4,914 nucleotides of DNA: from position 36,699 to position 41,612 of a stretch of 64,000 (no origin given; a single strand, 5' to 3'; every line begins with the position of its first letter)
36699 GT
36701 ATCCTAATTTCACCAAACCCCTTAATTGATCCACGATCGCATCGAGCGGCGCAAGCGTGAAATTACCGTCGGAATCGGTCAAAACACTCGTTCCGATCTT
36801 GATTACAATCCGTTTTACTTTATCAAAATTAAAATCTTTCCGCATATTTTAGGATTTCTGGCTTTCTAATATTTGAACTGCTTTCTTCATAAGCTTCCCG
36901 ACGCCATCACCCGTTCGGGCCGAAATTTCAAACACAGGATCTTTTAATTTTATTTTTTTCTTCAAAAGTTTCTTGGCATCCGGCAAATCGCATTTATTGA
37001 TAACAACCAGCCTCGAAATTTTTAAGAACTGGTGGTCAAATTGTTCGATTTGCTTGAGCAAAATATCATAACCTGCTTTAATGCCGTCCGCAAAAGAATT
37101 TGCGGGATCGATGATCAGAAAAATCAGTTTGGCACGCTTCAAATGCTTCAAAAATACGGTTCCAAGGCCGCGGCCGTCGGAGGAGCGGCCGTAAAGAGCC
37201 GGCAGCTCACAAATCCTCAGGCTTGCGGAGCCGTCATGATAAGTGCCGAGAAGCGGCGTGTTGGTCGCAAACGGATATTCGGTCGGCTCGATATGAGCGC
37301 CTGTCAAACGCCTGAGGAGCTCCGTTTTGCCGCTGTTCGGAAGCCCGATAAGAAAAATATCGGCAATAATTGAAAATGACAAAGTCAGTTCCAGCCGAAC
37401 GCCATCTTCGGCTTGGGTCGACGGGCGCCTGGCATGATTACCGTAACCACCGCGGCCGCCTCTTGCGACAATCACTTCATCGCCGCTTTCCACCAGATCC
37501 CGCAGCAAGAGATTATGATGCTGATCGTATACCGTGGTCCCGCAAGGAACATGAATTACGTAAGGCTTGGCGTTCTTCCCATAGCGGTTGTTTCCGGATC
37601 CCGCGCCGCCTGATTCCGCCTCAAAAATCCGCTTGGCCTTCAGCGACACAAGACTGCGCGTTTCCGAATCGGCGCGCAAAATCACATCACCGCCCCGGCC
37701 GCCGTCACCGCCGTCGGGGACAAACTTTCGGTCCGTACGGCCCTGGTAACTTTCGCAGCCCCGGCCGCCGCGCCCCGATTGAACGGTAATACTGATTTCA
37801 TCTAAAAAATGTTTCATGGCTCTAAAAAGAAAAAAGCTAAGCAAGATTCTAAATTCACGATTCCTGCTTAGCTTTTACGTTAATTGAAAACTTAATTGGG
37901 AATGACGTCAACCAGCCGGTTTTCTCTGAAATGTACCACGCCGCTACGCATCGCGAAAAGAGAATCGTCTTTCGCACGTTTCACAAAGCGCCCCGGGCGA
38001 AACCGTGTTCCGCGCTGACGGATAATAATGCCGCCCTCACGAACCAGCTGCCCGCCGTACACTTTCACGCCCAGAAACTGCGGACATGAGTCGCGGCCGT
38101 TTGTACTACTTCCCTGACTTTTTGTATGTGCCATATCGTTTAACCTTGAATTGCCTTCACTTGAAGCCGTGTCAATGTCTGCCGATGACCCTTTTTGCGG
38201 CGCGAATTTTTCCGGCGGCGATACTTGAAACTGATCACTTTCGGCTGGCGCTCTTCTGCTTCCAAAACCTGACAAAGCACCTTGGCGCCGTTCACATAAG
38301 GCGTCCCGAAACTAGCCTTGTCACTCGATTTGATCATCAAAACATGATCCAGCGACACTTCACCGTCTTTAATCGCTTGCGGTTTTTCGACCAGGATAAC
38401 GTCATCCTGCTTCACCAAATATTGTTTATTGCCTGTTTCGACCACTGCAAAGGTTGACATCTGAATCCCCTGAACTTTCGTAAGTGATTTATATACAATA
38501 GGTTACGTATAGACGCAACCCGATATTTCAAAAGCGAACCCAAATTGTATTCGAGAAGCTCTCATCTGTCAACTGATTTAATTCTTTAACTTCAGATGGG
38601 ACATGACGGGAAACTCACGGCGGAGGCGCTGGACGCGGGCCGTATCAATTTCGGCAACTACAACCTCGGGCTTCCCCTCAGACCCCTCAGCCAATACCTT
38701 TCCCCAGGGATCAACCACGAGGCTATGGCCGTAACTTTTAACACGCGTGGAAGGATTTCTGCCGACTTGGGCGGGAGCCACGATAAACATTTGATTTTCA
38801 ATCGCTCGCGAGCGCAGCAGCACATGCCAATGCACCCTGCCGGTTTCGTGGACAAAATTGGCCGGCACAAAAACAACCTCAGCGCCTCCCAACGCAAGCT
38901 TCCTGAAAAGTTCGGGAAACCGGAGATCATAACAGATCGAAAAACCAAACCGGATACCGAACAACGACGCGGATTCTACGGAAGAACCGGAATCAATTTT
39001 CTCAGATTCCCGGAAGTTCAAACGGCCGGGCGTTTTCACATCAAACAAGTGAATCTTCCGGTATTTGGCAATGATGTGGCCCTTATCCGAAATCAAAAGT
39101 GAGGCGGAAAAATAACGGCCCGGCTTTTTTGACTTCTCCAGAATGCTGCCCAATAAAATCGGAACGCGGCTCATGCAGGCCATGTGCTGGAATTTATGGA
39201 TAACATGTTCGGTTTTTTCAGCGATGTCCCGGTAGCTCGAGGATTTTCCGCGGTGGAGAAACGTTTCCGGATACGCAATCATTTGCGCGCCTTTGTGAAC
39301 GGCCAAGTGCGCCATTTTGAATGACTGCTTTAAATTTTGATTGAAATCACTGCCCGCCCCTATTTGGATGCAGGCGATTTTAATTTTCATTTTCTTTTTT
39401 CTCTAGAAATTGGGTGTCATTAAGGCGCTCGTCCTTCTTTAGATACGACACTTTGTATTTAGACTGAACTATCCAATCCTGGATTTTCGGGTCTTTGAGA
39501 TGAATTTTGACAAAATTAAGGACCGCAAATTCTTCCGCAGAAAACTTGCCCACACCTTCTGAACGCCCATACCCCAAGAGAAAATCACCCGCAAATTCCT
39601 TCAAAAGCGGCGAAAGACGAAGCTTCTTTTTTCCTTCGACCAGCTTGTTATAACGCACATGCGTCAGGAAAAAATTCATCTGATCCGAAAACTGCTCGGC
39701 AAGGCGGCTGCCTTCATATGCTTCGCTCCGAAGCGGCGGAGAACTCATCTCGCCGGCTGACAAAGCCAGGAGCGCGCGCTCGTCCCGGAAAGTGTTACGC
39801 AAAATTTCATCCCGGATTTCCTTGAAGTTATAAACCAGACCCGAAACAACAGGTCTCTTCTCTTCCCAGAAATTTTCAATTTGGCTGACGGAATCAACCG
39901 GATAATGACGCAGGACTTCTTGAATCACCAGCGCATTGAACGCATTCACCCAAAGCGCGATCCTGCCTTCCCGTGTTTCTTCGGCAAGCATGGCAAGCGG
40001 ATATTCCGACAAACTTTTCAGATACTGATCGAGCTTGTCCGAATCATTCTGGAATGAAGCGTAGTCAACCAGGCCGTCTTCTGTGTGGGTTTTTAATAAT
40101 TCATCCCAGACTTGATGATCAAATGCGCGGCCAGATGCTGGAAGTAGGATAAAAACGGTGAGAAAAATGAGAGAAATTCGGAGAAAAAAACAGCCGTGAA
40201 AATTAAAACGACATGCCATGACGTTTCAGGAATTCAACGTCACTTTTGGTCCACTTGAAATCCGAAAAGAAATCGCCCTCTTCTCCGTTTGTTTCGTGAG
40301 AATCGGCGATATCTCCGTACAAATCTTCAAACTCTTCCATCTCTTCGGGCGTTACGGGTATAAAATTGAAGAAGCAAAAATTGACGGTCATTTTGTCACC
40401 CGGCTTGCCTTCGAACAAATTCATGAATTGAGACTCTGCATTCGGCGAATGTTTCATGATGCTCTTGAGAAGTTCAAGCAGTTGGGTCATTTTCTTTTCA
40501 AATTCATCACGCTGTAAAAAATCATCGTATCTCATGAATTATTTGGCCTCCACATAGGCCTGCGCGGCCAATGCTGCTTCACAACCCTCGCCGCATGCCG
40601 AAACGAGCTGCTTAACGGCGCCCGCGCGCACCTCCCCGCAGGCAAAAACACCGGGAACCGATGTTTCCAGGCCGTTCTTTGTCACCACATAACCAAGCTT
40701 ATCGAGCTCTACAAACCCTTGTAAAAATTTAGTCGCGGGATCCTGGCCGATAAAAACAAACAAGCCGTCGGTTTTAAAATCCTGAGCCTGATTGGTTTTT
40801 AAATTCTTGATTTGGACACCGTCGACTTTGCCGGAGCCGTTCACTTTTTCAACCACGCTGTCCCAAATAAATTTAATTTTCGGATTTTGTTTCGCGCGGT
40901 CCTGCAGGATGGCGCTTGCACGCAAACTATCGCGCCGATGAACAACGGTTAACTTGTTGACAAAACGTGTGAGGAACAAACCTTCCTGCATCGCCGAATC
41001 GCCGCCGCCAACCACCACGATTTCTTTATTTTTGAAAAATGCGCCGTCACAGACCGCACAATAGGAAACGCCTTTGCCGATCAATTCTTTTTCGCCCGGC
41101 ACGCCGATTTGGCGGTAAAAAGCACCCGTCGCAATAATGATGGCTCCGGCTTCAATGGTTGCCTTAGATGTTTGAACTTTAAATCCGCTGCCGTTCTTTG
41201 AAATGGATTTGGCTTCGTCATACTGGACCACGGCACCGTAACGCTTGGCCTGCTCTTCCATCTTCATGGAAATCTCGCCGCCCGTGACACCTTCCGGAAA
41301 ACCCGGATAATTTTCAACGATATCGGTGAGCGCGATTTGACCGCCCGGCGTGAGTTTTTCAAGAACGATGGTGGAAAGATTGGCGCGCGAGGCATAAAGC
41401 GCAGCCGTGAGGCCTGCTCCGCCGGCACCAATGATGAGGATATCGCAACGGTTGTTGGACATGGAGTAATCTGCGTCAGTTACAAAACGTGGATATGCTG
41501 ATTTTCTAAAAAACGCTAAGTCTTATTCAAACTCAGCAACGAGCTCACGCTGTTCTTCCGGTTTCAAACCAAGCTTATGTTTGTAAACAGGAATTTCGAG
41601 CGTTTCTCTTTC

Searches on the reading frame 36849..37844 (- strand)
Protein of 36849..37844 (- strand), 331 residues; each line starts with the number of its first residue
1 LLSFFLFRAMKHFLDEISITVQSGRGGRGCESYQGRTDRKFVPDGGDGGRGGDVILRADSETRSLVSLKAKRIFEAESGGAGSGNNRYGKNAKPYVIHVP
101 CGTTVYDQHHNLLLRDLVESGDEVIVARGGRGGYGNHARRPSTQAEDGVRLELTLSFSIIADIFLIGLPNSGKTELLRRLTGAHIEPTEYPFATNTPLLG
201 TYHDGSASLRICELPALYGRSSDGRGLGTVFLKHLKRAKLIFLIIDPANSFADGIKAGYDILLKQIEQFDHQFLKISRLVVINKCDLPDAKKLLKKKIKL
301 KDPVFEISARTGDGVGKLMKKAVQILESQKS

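Call 76: search_protein_families(library=pfam, proteins=[window:36849-37844:-], max_evalue=0.00001)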
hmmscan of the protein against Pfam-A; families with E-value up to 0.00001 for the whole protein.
window:36849-37844:- (331 aa): 3 families
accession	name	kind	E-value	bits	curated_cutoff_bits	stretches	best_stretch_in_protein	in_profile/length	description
PF01018.28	GTP1_OBG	-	8e-39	133.2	27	1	15-143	2-131/155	GTP1/OBG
PF01926.29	MMR_HSR1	-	8.3e-16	58.6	21.9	1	163-284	2-113/113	50S ribosome-binding GTPase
PF02421.24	FeoB_N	-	8e-08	32.4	27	1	163-321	3-155/156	Ferrous iron transport protein B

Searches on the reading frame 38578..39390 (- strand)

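Call 76: search_protein_families(library=pfam, proteins=[window:38578-39390:-], max_evalue=0.00001)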
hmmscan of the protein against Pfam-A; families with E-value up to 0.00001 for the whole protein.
window:38578-39390:- (270 aa): 1 family
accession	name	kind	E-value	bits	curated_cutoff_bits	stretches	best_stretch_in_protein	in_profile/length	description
PF00795.27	CN_hydrolase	-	2.4e-54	184.8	23.2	1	4-258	1-256/256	Carbon-nitrogen hydrolase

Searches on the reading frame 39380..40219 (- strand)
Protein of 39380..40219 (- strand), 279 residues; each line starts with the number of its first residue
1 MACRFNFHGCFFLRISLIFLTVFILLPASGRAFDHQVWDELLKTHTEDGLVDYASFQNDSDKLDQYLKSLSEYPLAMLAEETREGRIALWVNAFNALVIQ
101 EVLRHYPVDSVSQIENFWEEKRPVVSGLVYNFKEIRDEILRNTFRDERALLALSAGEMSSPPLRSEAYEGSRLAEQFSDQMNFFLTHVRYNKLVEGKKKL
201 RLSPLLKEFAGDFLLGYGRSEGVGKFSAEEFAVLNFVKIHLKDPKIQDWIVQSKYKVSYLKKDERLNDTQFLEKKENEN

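Call 76: search_protein_families(library=pfam, proteins=[window:39380-40219:-], max_evalue=0.00001)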
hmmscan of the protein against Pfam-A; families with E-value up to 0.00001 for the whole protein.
window:39380-40219:- (279 aa): 1 family
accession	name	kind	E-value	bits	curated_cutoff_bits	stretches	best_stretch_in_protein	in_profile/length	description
PF04784.19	DUF547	-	9e-17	61.7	27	1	81-185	4-125/125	Protein of unknown function, DUF547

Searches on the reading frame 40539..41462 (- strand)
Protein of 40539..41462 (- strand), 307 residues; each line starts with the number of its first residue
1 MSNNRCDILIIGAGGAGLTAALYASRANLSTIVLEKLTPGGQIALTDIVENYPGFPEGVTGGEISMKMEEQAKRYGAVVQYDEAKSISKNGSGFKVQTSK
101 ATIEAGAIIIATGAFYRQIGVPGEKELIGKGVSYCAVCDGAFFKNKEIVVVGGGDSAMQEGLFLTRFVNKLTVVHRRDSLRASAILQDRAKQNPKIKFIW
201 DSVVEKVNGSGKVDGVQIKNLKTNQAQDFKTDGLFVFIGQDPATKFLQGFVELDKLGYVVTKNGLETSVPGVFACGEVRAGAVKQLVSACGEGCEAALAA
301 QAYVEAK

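Call 76: search_protein_families(library=pfam, proteins=[window:40539-41462:-], max_evalue=0.00001)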
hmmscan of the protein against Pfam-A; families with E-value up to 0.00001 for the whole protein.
window:40539-41462:- (307 aa): 7 families
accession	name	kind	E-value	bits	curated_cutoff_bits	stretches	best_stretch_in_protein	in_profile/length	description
PF07992.20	Pyr_redox_2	-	2.7e-50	171.9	26.1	1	7-293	2-291/291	Pyridine nucleotide-disulphide oxidoreductase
PF13738.12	Pyr_redox_3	-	3.1e-27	96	30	1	78-276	98-305/305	Pyridine nucleotide-disulphide oxidoreductase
PF00070.33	Pyr_redox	-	8.3e-18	65.1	22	1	148-219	2-80/82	Pyridine nucleotide-disulphide oxidoreductase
PF00890.30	FAD_binding_2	-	1.2e-09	38.4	20.4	1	7-44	1-39/414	FAD binding domain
PF01266.30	DAO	-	1.3e-09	38.5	27.9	0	7-41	1-37/353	FAD dependent oxidoreductase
PF01946.23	Thi4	-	7.5e-07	29.1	26.2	0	6-43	18-57/235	Thi4 family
PF03486.20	HI0933_like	-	7.9e-07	29.2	50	0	7-38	2-33/244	HI0933-like protein Rossmann domain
